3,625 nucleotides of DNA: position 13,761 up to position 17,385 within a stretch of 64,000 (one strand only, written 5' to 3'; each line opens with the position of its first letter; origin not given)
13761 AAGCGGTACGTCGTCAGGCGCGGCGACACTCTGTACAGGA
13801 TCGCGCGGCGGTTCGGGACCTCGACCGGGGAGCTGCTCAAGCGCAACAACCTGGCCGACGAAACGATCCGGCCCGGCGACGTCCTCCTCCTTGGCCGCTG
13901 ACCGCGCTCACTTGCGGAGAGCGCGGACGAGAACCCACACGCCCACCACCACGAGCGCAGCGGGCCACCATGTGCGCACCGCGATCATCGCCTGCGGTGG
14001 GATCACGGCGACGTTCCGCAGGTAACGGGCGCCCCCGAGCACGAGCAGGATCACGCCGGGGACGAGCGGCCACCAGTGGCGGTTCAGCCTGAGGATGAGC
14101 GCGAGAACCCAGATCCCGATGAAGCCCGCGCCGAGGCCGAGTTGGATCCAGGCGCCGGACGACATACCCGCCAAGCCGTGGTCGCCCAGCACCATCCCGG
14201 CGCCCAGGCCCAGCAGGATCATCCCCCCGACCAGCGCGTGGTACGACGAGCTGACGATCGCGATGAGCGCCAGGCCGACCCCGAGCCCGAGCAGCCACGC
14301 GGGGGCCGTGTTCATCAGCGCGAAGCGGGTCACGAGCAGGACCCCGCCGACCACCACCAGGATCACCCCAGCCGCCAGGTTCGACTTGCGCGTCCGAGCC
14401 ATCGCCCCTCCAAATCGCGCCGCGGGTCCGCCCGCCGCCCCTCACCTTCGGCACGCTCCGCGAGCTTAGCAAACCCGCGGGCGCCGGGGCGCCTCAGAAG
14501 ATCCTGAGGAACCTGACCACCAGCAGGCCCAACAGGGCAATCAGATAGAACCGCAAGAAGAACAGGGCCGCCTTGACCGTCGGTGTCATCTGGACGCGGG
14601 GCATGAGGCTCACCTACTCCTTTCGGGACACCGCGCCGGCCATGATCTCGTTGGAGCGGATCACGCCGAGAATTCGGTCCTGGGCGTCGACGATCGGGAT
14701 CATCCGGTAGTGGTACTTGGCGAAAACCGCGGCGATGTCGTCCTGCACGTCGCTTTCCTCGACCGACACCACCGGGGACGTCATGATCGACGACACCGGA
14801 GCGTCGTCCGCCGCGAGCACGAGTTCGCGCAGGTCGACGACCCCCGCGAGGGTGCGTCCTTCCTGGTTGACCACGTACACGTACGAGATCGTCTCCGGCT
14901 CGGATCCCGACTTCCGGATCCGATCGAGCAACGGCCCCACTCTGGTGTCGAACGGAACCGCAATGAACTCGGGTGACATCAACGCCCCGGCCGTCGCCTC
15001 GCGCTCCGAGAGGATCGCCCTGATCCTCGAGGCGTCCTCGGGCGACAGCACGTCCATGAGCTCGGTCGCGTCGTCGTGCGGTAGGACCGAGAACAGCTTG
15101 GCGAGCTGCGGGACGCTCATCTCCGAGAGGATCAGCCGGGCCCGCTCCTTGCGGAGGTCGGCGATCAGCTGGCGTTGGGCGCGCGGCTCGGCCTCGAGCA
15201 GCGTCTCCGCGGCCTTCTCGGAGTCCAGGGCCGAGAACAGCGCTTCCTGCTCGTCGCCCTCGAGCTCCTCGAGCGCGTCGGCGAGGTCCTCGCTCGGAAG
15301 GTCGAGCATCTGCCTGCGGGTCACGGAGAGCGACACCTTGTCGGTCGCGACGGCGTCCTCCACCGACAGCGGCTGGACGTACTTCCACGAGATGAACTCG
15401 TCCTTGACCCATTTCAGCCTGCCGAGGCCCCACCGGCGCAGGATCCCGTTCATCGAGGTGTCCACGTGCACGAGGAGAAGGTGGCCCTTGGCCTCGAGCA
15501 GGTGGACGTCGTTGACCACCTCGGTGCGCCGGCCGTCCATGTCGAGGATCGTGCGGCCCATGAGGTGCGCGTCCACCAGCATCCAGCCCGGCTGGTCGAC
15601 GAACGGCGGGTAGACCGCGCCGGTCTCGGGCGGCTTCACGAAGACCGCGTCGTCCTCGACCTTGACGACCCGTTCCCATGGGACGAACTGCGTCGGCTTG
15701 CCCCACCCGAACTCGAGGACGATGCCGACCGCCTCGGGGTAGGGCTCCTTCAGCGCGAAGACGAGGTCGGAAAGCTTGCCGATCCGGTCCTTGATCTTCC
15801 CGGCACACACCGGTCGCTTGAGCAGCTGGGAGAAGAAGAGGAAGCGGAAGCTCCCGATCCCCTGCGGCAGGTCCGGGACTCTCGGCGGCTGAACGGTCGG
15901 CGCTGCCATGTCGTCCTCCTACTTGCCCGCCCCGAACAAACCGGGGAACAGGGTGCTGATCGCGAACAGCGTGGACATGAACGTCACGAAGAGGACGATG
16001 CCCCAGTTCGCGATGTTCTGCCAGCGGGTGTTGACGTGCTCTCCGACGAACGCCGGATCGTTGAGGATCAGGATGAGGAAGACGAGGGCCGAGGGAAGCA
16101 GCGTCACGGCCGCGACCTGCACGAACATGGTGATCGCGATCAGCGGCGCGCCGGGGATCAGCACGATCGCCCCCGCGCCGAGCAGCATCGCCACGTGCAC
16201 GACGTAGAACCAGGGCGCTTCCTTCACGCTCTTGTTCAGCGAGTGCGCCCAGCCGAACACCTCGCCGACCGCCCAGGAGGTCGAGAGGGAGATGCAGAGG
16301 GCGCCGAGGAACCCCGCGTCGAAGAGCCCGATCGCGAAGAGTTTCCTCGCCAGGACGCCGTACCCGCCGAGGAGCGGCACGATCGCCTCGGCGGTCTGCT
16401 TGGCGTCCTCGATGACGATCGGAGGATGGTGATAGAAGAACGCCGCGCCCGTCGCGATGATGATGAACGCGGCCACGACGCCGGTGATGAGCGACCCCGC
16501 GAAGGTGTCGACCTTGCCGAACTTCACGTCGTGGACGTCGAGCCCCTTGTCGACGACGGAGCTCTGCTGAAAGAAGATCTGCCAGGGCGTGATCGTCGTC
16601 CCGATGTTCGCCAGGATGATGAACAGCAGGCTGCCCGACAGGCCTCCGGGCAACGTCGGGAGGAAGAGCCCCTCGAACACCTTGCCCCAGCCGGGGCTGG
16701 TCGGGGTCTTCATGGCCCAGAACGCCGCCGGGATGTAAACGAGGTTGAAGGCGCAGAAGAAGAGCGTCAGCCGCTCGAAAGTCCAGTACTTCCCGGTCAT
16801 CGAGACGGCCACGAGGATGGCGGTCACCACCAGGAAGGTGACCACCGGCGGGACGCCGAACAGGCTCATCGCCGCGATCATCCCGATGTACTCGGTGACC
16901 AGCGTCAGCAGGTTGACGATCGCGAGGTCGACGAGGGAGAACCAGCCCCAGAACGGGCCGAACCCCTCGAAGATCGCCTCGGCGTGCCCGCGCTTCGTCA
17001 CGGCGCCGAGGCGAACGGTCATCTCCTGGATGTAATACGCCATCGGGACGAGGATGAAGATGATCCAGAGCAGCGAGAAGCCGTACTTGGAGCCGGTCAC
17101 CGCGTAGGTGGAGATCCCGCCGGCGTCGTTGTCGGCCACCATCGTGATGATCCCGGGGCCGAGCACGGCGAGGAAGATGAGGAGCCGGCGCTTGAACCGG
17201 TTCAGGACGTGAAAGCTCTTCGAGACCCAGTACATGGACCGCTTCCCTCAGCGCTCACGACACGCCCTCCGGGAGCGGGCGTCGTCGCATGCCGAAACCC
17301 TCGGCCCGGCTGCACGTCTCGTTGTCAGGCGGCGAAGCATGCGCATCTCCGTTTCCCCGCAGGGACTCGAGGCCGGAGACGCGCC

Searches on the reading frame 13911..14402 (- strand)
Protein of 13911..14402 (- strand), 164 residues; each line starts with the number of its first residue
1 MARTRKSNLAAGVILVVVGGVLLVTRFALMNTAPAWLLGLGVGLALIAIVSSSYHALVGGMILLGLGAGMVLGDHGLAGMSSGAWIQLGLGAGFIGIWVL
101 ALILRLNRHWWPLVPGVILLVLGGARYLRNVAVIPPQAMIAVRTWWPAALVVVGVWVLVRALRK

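Call 12: search_protein_families(library=pfam, proteins=[window:13911-14402:-], max_evalue=0.01)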
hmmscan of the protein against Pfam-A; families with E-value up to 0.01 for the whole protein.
window:13911-14402:- (164 aa): 1 family
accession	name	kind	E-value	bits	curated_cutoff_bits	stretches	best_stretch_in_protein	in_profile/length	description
PF18917.5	LiaI-LiaF-like_TM1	-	1.7e-06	28.5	27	1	113-158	1-42/42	LiaI-LiaF-like transmembrane region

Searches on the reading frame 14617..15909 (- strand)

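Call 12: search_protein_families(library=pfam, proteins=[window:14617-15909:-], max_evalue=0.01)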
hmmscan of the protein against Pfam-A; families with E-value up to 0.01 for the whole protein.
window:14617-15909:- (431 aa): 3 families
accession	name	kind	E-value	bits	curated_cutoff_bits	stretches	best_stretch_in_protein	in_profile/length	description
PF03448.22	MgtE_N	-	1.3e-17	64.6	25.9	1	205-301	2-98/102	MgtE intracellular N domain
PF00571.33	CBS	-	1.2e-14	54.8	24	2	372-423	1-52/57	CBS domain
PF05239.21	PRC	-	1.9e-09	37.8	21.2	1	24-95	4-75/78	PRC-barrel domain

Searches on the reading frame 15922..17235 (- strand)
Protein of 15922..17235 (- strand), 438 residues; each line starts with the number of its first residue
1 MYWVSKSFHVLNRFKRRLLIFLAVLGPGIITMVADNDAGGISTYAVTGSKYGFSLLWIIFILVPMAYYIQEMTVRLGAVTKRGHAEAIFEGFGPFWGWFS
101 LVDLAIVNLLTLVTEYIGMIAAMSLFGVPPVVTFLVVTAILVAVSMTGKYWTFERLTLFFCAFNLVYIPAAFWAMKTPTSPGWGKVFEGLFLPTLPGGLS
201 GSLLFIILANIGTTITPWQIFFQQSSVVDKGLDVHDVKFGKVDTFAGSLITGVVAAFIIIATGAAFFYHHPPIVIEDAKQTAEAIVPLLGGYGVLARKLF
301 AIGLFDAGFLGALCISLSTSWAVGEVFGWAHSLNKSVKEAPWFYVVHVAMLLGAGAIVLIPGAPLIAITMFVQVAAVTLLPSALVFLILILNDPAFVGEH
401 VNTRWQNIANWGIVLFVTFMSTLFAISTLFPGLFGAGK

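Call 12: search_protein_families(library=pfam, proteins=[window:15922-17235:-], max_evalue=0.01)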
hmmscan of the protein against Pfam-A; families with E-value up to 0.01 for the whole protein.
window:15922-17235:- (438 aa): 1 family
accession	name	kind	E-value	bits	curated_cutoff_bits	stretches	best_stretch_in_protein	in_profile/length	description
PF01566.24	Nramp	-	5.3e-72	243.3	29.8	1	41-403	1-356/357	Natural resistance-associated macrophage protein-like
